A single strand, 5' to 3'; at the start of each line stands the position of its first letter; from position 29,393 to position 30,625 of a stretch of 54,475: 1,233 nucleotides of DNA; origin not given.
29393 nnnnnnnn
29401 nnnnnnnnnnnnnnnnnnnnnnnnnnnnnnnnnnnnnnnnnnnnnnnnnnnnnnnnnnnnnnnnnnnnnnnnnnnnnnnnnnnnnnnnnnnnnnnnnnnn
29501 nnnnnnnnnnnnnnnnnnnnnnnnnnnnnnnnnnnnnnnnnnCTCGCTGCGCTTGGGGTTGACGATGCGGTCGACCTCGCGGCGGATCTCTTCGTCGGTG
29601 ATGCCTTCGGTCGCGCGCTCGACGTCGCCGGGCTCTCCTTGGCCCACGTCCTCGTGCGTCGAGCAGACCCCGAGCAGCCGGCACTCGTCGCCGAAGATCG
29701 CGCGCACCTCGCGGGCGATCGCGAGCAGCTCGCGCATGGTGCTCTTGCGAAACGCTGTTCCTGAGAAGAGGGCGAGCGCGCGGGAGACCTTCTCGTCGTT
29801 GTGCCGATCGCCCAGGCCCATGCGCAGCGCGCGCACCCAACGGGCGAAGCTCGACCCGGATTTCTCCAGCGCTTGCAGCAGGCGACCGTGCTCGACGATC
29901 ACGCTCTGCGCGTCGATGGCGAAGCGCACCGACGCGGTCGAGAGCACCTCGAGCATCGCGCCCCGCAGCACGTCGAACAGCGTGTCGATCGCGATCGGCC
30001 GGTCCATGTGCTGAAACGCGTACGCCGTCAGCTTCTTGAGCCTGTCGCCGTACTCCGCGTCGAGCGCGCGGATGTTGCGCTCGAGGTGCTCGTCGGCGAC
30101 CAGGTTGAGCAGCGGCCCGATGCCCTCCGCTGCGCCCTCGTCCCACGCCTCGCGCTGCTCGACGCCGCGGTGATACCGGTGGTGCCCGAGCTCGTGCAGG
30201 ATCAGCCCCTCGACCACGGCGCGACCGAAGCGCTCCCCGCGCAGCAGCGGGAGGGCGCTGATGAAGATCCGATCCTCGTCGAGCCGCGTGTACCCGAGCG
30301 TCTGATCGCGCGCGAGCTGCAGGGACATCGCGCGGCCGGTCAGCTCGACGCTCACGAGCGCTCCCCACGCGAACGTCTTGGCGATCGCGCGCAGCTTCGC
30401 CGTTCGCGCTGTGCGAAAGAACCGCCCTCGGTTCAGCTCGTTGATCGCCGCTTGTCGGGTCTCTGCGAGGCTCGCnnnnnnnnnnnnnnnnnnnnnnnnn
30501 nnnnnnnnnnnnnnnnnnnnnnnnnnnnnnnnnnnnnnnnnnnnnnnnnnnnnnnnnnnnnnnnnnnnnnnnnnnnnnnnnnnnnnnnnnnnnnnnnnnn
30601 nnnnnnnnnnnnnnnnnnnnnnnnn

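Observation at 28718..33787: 1689-aa HEAT-repeat protein ending in HExxH metallopeptidase-like and VWA domains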

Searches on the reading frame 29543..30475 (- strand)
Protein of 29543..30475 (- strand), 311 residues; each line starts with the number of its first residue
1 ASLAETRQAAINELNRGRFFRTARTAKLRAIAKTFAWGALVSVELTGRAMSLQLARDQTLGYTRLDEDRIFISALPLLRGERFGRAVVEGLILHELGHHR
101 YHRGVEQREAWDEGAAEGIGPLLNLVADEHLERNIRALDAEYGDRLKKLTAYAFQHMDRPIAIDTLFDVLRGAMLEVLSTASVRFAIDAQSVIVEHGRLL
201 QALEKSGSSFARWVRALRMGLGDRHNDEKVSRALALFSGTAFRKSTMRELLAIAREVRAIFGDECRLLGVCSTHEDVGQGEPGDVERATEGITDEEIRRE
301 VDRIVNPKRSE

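Call 62: predict_structure(alignment_id=A4)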
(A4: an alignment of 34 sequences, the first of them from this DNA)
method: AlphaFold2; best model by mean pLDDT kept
length: 311 residues; sequences in the alignment: 34
mean_pLDDT: 89.8   pTM: 0.88
mean pLDDT of the five models: 89.8, 89.2, 89.0, 88.7, 87.4
residues with pLDDT >= 90: 193; 70-90: 104; 50-70: 11; < 50: 3
segments of 3 or more residues with pLDDT < 50: 274-276
pLDDT, mean of each block of 10 residues (from residue 1): 79 83 93 97 95 86 92 93 95 97 95 95 95 97 95 82 88 87 85 87 92 91 95 94 97 98 89 54 81 93 86 53
secondary structure, 60 per line:
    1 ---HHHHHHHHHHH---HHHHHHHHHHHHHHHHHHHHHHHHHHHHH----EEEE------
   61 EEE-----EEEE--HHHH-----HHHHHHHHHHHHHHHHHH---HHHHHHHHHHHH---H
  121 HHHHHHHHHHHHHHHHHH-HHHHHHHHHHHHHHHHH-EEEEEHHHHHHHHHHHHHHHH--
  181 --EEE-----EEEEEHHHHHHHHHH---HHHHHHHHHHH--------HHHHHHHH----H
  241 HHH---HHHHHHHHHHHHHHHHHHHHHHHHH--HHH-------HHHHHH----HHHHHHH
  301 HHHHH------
elements in order: H4-14 H18-46 E51-54 E61-63 E69-72 H75-78 H84-101 H105-116 H120-138 H140-156 E158-162 H163-178 E183-185 E191-195 H196-205 H209-219 H228-235 H240-243 H247-271 H284-289 H294-305

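Call 75: fold_search(model_id=the predicted structure, library=pdb)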
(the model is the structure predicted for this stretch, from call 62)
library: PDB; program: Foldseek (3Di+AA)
matches with E <= 10: 173; with E <= 0.001: 0
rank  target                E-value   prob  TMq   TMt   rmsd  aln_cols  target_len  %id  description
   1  3rrk                  5.6e-01  0.06  0.12  0.13  24.1       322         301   13  Crystal structure of the cytoplasmic N-terminal domain of subunit I, homolog of subunit a, of V-ATPase (released 2011-08-10)
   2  7w57_R                1.0e+00  0.05  0.12  0.13  19.5       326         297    9  Cryo-EM structure of the neuromedin S-bound neuromedin U receptor 2-Gq protein complex (released 2022-04-20)
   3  4phq_C                1.1e+00  0.04  0.11  0.11  27.2       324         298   12  ClyA CC6/264 ox (6-303) (released 2014-09-24)
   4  4pho_A                1.2e+00  0.03  0.10  0.10  27.5       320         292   12  ClyA CC6/264 ox (2-303) (released 2014-09-24)
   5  2j0o_A                1.2e+00  0.06  0.15  0.15  19.2       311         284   12  Shigella Flexneri IpaD (released 2006-11-02)
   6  1qoy                  1.4e+00  0.04  0.12  0.12  26.5       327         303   10  E.coli Hemolysin E (HlyE, ClyA, SheA) (released 2000-01-23)
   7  4phq_D                1.5e+00  0.03  0.09  0.10  27.2       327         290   13  ClyA CC6/264 ox (6-303) (released 2014-09-24)
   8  5gar_N                1.6e+00  0.05  0.12  0.08  23.2       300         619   11  Thermus thermophilus V/A-ATPase, conformation 1 (released 2016-03-09)
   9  7mxr_Z                1.6e+00  0.02  0.09  0.08  22.1       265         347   12  Crystal structure of human exonuclease 1 Exo1 (WT) in complex with 5' recessed-end DNA (r-2) (released 2023-05-10)
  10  4qhi_C                1.7e+00  0.25  0.16  0.35   7.1        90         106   17  Crystal structure of Methanocaldococcus jannaschii selecase mutant R36W (released 2014-07-16)
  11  6r0z_N                1.7e+00  0.08  0.17  0.10  23.6       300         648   13  Thermus thermophilus V/A-type ATPase/synthase, rotational state 1L (released 2019-08-28)
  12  4amp                  1.7e+00  0.04  0.12  0.10  17.2       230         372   13  Crystal Structure of the Acyltransferase Domain of the Iterative Polyketide Synthase in Enediyne Biosynthesis Reveals th (released 2012-05-23)
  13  5y5x_N                1.7e+00  0.03  0.11  0.07  24.5       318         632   14  V/A-type ATPase/synthase from Thermus thermophilus, rotational state 1 (released 2018-01-17)
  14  4pho_C                1.8e+00  0.03  0.10  0.10  25.8       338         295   11  ClyA CC6/264 ox (2-303) (released 2014-09-24)
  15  4b2t_g                1.8e+00  0.03  0.12  0.11  20.2       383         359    9  The crystal structures of the eukaryotic chaperonin CCT reveal its functional partitioning (released 2013-03-20)
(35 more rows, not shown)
